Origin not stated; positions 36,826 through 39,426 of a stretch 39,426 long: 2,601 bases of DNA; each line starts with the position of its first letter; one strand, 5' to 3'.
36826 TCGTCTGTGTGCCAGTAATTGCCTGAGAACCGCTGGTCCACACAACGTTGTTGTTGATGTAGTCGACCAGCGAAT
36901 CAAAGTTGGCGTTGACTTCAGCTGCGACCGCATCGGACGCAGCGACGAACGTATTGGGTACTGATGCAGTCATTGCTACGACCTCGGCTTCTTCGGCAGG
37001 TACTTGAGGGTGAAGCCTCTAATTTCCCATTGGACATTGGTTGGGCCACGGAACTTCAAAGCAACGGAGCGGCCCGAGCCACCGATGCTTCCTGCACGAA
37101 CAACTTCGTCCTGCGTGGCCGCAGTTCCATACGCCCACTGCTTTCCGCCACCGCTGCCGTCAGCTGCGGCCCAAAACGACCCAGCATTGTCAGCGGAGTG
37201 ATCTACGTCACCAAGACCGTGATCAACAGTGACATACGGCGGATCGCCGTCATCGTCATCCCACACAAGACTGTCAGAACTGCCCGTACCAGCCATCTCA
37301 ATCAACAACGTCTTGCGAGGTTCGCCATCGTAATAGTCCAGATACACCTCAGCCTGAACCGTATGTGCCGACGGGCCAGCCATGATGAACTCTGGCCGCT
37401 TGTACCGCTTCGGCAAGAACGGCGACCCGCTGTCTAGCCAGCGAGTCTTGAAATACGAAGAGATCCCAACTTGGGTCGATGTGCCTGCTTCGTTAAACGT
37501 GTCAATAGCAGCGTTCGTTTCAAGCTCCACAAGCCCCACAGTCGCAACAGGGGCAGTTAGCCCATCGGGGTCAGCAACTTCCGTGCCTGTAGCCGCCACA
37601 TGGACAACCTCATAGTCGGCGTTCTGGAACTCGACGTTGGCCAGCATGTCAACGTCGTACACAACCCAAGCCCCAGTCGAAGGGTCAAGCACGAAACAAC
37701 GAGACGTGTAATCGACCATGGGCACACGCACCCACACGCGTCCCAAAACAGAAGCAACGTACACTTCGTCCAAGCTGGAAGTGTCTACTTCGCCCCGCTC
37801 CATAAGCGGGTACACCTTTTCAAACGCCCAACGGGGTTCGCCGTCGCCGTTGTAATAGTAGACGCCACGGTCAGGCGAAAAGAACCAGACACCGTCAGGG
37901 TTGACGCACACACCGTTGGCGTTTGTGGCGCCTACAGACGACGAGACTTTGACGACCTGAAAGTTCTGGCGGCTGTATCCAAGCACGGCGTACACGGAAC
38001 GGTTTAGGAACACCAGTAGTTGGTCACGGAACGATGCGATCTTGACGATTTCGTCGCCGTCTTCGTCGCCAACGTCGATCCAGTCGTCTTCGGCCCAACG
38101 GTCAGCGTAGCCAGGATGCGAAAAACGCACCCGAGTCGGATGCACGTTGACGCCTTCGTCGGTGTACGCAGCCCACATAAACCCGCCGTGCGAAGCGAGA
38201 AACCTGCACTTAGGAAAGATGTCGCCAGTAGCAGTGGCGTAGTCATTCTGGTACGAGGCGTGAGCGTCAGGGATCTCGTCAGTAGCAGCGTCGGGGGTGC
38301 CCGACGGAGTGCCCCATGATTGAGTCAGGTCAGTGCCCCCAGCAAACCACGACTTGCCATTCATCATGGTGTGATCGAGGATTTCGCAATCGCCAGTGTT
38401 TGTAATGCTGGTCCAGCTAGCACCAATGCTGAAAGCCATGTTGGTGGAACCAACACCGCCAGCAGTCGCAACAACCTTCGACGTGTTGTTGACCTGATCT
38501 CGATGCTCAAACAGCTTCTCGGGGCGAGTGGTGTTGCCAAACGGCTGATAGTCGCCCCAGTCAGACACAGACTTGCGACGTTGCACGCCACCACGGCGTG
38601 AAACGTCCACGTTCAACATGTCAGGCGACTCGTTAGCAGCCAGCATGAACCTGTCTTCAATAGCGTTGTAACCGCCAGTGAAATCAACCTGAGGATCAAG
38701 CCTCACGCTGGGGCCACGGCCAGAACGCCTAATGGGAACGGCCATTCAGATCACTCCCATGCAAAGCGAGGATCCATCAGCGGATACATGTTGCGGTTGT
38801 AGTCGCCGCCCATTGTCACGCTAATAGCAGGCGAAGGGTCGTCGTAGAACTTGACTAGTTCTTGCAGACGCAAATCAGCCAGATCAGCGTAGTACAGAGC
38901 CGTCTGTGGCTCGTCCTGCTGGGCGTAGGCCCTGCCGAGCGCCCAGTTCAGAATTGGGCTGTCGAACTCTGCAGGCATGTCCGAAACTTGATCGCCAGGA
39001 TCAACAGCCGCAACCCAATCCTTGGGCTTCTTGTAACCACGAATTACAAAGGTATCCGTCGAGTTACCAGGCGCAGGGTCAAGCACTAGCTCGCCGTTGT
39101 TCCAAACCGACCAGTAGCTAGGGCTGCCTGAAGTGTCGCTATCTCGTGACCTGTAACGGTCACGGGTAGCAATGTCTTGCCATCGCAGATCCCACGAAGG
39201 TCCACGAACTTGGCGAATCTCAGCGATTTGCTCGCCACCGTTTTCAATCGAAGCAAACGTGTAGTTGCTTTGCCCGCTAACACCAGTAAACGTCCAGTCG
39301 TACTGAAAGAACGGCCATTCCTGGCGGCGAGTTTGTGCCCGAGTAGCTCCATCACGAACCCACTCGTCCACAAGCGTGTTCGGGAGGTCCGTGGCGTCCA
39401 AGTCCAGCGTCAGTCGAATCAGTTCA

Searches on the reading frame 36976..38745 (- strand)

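Call 7: search_protein_families(library=phrogs, proteins=[window:36976-38745:-], max_evalue=0.001)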
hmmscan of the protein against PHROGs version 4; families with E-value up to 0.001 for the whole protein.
window:36976-38745:- (589 aa): 3 families
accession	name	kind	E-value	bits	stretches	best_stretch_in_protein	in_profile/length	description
phrog_3287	-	head and packaging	3.1e-14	53.7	1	45-383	32-364/524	virion structural protein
phrog_511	-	head and packaging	7e-07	29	1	167-310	551-682/862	internal virion protein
phrog_21185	-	tail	0.00095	18.3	0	227-297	532-604/1038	tail protein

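Call 96: search_protein_families(library=ncbifam, proteins=[window:36976-38745:-], max_evalue=0.01)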
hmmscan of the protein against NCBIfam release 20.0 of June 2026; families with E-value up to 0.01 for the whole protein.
window:36976-38745:- (589 aa): 0 families

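Call 110: search_protein_families(library=pfam, proteins=[window:36976-38745:-], max_evalue=0.001)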
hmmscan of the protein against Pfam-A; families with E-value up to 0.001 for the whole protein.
window:36976-38745:- (589 aa): 0 families

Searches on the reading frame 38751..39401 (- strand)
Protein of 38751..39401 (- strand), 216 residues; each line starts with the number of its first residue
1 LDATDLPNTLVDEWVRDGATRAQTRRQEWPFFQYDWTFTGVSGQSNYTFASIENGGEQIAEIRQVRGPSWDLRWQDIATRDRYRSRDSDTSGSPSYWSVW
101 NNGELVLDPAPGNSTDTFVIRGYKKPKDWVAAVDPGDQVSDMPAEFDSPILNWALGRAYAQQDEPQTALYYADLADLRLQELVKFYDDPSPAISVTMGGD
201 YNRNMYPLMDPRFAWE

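Call 96: search_protein_families(library=ncbifam, proteins=[window:38751-39401:-], max_evalue=0.01)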
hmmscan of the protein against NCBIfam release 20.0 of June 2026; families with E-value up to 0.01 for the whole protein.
window:38751-39401:- (216 aa): 0 families

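Call 110: search_protein_families(library=pfam, proteins=[window:38751-39401:-], max_evalue=0.001)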
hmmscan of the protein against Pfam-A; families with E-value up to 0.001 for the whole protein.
window:38751-39401:- (216 aa): 1 family
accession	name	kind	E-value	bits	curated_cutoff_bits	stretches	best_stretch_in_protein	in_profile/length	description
PF24175.2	SU10_adaptor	-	4.2e-19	70.2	27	1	4-182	17-181/194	SU10 adaptor protein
